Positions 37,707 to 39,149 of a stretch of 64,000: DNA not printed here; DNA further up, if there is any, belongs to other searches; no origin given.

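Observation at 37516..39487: Uncharacterised island tail: 131-aa protein, coiled-coil/2-TM protein and translationally coupled T5orf172 (GIY-YIG-like) protein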

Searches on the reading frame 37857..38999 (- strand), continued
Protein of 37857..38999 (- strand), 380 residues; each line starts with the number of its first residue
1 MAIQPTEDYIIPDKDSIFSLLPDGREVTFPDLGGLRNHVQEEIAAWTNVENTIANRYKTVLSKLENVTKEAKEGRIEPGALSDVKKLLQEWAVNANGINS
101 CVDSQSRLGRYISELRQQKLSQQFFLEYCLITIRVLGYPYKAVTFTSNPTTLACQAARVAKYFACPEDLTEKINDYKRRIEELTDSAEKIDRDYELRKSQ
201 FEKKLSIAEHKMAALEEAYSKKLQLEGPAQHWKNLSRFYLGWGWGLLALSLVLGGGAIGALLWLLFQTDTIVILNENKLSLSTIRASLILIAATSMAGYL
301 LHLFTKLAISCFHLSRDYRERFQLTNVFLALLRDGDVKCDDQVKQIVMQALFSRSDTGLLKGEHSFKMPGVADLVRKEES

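Call 43: search_dna_similar(query=window:37857-38999:-, collection=plasmids, mode=protein, max_evalue=0.001, max_rows=30, rows=spread)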
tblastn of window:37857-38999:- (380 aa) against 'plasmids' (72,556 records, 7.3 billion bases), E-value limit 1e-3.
Records with a match: 6; places in all: 6; records where one place covers at least 80% of the query: 0.
Best place of each record, by identity: <60% 6.
By first word of the organism name: Vibrio 3; Sutcliffiella 1; Acinetobacter 1; Lactococcus 1.
By predicted mobility (MOB-suite, as given by PLSDB): non-mobilizable 3; mobilizable 3.
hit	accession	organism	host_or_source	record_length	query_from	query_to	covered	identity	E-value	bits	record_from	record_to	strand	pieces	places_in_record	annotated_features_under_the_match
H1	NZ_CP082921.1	Sutcliffiella horikoshii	cell culture,water from a container for ...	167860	169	380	56%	32.7%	5e-22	105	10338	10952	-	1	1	DUF6161 domain-containing protein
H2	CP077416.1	Acinetobacter junii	cell culture,soil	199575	162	375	56%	30.1%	5e-14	81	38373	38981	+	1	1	record has no annotation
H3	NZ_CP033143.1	Vibrio parahaemolyticus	Penaeus vannamei,hepatopancrease,shrimp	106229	173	377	54%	26.7%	3e-12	76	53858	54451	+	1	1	DUF6161 domain-containing protein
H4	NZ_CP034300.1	Vibrio parahaemolyticus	Penaeus vannamei,AHPND infected ...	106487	173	377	54%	26.7%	3e-12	76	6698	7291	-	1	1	DUF6161 domain-containing protein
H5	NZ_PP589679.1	Lactococcus sp.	Bacterial culture,Dairy environment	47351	153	365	56%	25.0%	2e-7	61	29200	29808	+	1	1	DUF6161 domain-containing protein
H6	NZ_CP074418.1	Vibrio parahaemolyticus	Penaeus vannamei,Pure bacterial culture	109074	281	377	26%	33.0%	9e-9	65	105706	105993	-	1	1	DUF6161 domain-containing protein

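Call 44: get_annotated_region(hit=H5, flank=4000)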
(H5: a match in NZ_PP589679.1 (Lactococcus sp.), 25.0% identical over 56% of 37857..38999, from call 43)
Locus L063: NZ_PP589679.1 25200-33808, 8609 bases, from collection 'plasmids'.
description: Lactococcus sp. strain UCCL629 plasmid pUCCL629C, complete sequence
organism: Lactococcus sp. (NCBI taxid 44273)
taxonomy: Bacteria; Bacillota; Bacilli; Lactobacillales; Streptococcaceae; Lactococcus; Lactococcus sp.
host: -; source: Bacterial culture,Dairy environment; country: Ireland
typing (MOB-suite, as given by PLSDB): mobilizable; replicon rep_cluster_570; relaxase MOBQ
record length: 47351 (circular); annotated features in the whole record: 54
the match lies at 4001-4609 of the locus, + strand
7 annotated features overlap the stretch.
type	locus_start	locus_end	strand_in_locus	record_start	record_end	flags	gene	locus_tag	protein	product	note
CDS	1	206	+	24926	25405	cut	-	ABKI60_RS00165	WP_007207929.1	AAA family ATPase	-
CDS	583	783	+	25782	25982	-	-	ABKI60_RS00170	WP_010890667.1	hypothetical protein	-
CDS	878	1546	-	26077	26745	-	-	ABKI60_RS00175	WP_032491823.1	hypothetical protein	-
CDS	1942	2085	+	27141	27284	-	pepG1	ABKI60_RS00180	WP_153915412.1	type I toxin-antitoxin system toxin PepG1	-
CDS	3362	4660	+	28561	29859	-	-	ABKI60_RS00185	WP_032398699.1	DUF6161 domain-containing protein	-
CDS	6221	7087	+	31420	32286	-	-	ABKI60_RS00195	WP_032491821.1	site-specific integrase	GO:0015074 - DNA integration [Evidence IEA]; GO:0006310 - DNA recombination [Evidence IEA]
CDS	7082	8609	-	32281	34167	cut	-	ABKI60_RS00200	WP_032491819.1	AbiA family abortive infection protein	-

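Call 45: get_annotated_region(hit=H1, flank=4000)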
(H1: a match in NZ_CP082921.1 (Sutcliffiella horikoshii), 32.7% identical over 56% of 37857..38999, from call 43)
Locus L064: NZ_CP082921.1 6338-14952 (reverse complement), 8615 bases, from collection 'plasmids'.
description: Sutcliffiella horikoshii strain BAT plasmid pBH-BAT-167, complete sequence
organism: Sutcliffiella horikoshii (NCBI taxid 79883)
taxonomy: Bacteria; Bacillota; Bacilli; Bacillales; Bacillaceae; Sutcliffiella; Sutcliffiella horikoshii
host: -; source: cell culture,water from a container for water evaporation; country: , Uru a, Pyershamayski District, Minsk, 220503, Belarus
typing (MOB-suite, as given by PLSDB): non-mobilizable
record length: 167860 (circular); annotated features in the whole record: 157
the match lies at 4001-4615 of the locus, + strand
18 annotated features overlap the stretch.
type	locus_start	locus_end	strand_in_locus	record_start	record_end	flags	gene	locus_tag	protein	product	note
CDS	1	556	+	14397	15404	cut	-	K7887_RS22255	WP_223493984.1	helix-turn-helix domain-containing protein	-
CDS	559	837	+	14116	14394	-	-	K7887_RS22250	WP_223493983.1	hypothetical protein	-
CDS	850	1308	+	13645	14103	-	-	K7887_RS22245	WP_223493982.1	DUF5348 domain-containing protein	-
CDS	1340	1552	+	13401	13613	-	-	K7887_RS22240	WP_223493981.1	RNA chaperone Hfq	GO:0006355 - regulation of DNA-templated transcription [Evidence IEA]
CDS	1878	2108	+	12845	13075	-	-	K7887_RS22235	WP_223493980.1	helix-turn-helix transcriptional regulator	-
CDS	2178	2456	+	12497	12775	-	-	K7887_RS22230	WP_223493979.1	hypothetical protein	-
CDS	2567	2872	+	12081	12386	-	-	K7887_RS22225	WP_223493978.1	hypothetical protein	-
CDS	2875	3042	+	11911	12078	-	-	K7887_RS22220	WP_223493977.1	hypothetical protein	-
CDS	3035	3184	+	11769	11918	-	-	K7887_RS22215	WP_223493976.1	hypothetical protein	-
CDS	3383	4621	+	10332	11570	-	-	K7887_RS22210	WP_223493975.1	DUF6161 domain-containing protein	-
CDS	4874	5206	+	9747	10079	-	-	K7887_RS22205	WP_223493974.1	DUF4257 domain-containing protein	-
CDS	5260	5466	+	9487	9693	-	-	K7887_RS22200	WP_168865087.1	hypothetical protein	-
CDS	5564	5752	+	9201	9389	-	-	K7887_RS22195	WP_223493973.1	hypothetical protein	-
CDS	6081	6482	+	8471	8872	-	-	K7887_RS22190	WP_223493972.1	hypothetical protein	-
CDS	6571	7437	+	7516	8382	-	-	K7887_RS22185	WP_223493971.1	phosphoadenosine phosphosulfate reductase family protein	-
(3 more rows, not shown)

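Call 56: predict_structure(alignment_id=A2)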
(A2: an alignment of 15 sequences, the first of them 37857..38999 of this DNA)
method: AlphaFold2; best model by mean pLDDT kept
length: 380 residues; sequences in the alignment: 15
mean_pLDDT: 72.3   pTM: 0.32
mean pLDDT of the five models: 72.3, 71.5, 69.8, 68.1, 67.9
residues with pLDDT >= 90: 0; 70-90: 242; 50-70: 105; < 50: 33
segments of 3 or more residues with pLDDT < 50: 1-6, 355-380
pLDDT, mean of each block of 10 residues (from residue 1): 50 80 71 85 67 76 84 75 78 64 68 84 85 76 75 82 62 75 83 86 81 65 64 82 86 83 71 61 75 81 84 80 74 65 64 46 38 41
secondary structure, 60 per line:
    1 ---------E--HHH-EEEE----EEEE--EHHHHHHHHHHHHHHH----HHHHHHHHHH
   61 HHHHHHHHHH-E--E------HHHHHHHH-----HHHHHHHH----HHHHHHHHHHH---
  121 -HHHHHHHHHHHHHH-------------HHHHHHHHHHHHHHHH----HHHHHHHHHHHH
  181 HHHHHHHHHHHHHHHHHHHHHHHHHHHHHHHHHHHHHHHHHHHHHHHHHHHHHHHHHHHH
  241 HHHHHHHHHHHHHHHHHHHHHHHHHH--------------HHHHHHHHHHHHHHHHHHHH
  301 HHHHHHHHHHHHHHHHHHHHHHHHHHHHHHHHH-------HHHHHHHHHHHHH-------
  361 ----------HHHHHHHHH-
elements in order: E17-20 E25-28 H32-46 H51-70 H82-89 H95-102 H107-117 H122-135 H149-164 H169-266 H281-333 H341-353 H371-379

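Call 61: fold_search(model_id=the predicted structure, library=pdb)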
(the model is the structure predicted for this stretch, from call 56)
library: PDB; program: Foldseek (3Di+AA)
matches with E <= 10: 66; with E <= 0.001: 0
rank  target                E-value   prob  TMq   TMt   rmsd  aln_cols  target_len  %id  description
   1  7a0g_HHH              5.1e-01  0.15  0.16  0.18  55.3       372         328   12  Structure of the SmhB pore of the tripartite alpha-pore forming toxin, Smh, from Serratia marcescens. (released 2021-03-31)
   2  7a0g_AAA              6.9e-01  0.13  0.16  0.18  55.3       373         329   12  Structure of the SmhB pore of the tripartite alpha-pore forming toxin, Smh, from Serratia marcescens. (released 2021-03-31)
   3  7a0g_EEE              7.6e-01  0.10  0.14  0.16  54.7       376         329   12  Structure of the SmhB pore of the tripartite alpha-pore forming toxin, Smh, from Serratia marcescens. (released 2021-03-31)
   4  6h2e_P                1.5e+00  0.08  0.12  0.18  47.4       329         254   13  Structure of the soluble AhlC of the tripartite alpha-pore forming toxin, AHL, from Aeromonas hydrophila. (released 2019-07-10)
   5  6grj_E                1.6e+00  0.10  0.17  0.18  52.6       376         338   11  Structure of the AhlB pore of the tripartite alpha-pore forming toxin, AHL, from Aeromonas hydrophila. (released 2019-07-03)
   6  9k49_B                2.0e+00  0.07  0.11  0.18  46.8       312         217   11  Cryo-EM structure of inner membrane TolQRA complex in CYMAL-6-Neopentyl Glycol detergent micelles (released 2025-07-09)
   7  7rro_D8               2.1e+00  0.09  0.20  0.19  31.4       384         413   13  Structure of the 48-nm repeat doublet microtubule from bovine tracheal cilia (released 2021-10-27)
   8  3zx6_B                2.2e+00  0.21  0.21  0.26  22.3       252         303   13  Structure of Hamp(AF1503)-Tsr fusion - Hamp (A291V) mutant (released 2012-02-29)
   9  7n6g_3M               2.2e+00  0.21  0.29  0.28  57.5       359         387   17  C1 of central pair (released 2022-05-18)
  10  9ddm_B                2.2e+00  0.07  0.12  0.20  48.3       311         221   11  E. coli TolAQR conformation I (released 2025-07-09)
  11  8to0_Ah               2.6e+00  0.08  0.19  0.18  31.8       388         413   13  48-nm repeating structure of doublets from mouse sperm flagella (released 2023-11-01)
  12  9ddm_A                2.7e+00  0.06  0.12  0.19  48.0       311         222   11  E. coli TolAQR conformation I (released 2025-07-09)
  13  5c22_B                2.8e+00  0.08  0.12  0.17  46.9       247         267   14  Crystal structure of Zn-bound HlyD from E. coli (released 2016-02-17)
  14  9cpb_6U               3.1e+00  0.10  0.20  0.19  25.4       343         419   13  Atomic model of bovine Fallopian tube cilia doublet microtubule (48-nm periodicity) (released 2024-10-30)
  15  8xo1_A                3.3e+00  0.05  0.14  0.14  39.0       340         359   14  Human KCNQ2-CaM in complex with QO-83 (released 2025-01-01)
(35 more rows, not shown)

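Call 65: find_related_loci(query=L006:6141-7127:+, collection=viral_contigs, flank=5000)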
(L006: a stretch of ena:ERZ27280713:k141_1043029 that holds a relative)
Query L006:6141-7127:+ (328 aa) in viral_contigs; peptide patterns used: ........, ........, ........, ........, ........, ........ (x = any residue, [..] = any of these).
5 stretches matched a pattern, but none encodes a relative of the query by tblastn (E <= 1e-3).

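Call 66: find_related_loci(query=A2, collection=viral_contigs, flank=5000)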
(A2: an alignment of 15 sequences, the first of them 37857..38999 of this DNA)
Query A2 (380 aa) in viral_contigs; peptide patterns used: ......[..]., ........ (x = any residue, [..] = any of these).
5 stretches matched a pattern, but none encodes a relative of the query by tblastn (E <= 1e-3).

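Call 69: find_encoding_contigs(protein=P0049, flank=10000, max_places=3)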
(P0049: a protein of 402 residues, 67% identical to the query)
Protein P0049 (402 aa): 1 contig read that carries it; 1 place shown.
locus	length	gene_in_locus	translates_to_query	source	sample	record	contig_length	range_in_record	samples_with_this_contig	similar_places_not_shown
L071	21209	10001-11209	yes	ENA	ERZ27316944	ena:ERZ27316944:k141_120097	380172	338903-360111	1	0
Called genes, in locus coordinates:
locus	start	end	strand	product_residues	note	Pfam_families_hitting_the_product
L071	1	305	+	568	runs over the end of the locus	PF03977:OAD_beta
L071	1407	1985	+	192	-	PF06250:YhcG_C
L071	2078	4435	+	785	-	PF04313:HSDR_N (faint), PF00270:DEAD, PF04851:ResIII, PF18766:SWI2_SNF2, PF08463:EcoEI_R_C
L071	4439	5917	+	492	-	PF12161:HsdM_N, PF05175:MTS (faint), PF02384:N6_Mtase, PF07669:Eco57I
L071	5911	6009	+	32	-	-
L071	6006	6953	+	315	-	PF02661:Fic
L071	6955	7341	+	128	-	PF21247:Fic-like_C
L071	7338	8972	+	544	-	PF01420:Methylase_S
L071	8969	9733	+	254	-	-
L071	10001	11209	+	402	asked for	PF19658:DUF6161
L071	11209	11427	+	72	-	-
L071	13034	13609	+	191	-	-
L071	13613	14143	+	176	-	PF10962:DUF2764 (faint)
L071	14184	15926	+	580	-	PF02874:ATP-synt_ab_N (weak), PF16886:ATP-synt_ab_Xtn, PF00006:ATP-synt_ab, PF22919:ATP-synt_VA_C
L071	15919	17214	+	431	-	PF02874:ATP-synt_ab_N (weak), PF00006:ATP-synt_ab, PF22919:ATP-synt_VA_C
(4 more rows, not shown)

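Call 80: search_solved_structures(query=A2, max_evalue=1)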
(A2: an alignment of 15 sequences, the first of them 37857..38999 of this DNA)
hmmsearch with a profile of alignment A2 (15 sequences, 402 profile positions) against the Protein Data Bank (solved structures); distinct sequences matched with E-value up to 1: 9.
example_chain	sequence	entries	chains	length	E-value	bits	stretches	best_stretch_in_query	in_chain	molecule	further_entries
5j0l_A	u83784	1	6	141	0.13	14.6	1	104-206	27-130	designed protein 3L6HC2_2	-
6uui_X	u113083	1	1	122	0.18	14.1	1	170-240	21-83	Keratin, type I cytoskeletal 10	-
9s9g_A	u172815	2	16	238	0.2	14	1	168-241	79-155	Cell division protein CdvA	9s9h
5cwc_A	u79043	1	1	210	0.34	13.2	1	138-217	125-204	Designed helical repeat protein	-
9clb_B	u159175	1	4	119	0.52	12.6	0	136-196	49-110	aBAK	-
5npv_B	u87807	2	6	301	0.61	12.4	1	122-232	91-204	Autophagy-related protein 16-1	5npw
8eja_B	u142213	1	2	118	0.61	12.4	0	136-196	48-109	aBAK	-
8uxq_A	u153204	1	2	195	0.8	12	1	161-222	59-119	Chromobox protein homolog 5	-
8cok_A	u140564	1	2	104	0.87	11.9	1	165-241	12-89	Inhibitor of growth protein 3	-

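Call 91: search_protein_families(library=padloc, proteins=[L063:3362-4660:+, L064:3383-4621:+, L016:5971-7206:+, L029:4084-4956:+], max_evalue=0.001)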
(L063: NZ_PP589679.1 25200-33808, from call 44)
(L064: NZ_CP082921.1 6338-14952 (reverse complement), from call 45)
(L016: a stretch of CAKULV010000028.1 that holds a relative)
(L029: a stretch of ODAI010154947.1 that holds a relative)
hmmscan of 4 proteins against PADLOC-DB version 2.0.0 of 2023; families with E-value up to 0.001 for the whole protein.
L063:3362-4660:+ (432 aa): 1 family
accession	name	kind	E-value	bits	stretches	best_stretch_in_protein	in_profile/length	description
PDLC02354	AbiZ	-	2.6e-166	551.9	1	1-429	1-397/398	AbiZ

L064:3383-4621:+ (412 aa): 1 family
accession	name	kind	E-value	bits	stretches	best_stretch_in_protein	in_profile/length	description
PDLC02354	AbiZ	-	1e-24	85.7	1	30-408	49-395/398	AbiZ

L016:5971-7206:+ (411 aa): 1 family
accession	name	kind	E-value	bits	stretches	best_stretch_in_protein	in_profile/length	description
PDLC02354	AbiZ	-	3.3e-27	93.9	1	176-395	180-384/398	AbiZ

L029:4084-4956:+ (290 aa): 0 families

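Call 92: search_protein_families(library=phrogs, proteins=[window:37857-38999:-, L006:6141-7127:+], max_evalue=0.01)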
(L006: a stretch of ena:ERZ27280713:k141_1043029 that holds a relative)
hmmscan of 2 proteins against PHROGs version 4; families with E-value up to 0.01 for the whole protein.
window:37857-38999:- (380 aa): 0 families

L006:6141-7127:+ (328 aa): 6 families
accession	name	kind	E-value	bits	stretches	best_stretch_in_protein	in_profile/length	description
phrog_8430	-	unknown function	2.6e-09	37.4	1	8-128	283-389/439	-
phrog_8130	-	unknown function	4.7e-07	30.2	1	22-147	181-286/434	-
phrog_16524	-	unknown function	3.3e-05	24.6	1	20-124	24-114/215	-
phrog_19486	-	connector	0.00077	20.8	1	163-228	15-80/103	head-tail connector protein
phrog_33243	-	unknown function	0.0036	17.7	1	40-124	161-254/262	-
phrog_5032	-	unknown function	0.004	17.8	0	11-97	67-141/178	-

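Call 94: search_dna_similar(query=L006:6141-7127:+, collection=plasmids, mode=protein, max_evalue=0.00001, max_rows=25)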
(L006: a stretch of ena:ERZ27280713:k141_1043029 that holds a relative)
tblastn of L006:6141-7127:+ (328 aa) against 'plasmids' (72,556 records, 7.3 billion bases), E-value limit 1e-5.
Records with a match: 2; places in all: 2; records where one place covers at least 80% of the query: 0.
Best place of each record, by identity: <60% 2.
By first word of the organism name: Phocaeicola 1; Prevotella 1.
By predicted mobility (MOB-suite, as given by PLSDB): non-mobilizable 2.
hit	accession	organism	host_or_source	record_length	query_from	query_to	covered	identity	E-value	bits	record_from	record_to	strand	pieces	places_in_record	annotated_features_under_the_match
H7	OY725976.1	Phocaeicola massiliensis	-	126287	19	250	71%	33.3%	9e-15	82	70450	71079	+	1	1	none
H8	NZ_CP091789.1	Prevotella sp. E2-28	Ovis aries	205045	19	253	72%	31.7%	1e-16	88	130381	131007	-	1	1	GIY-YIG nuclease family protein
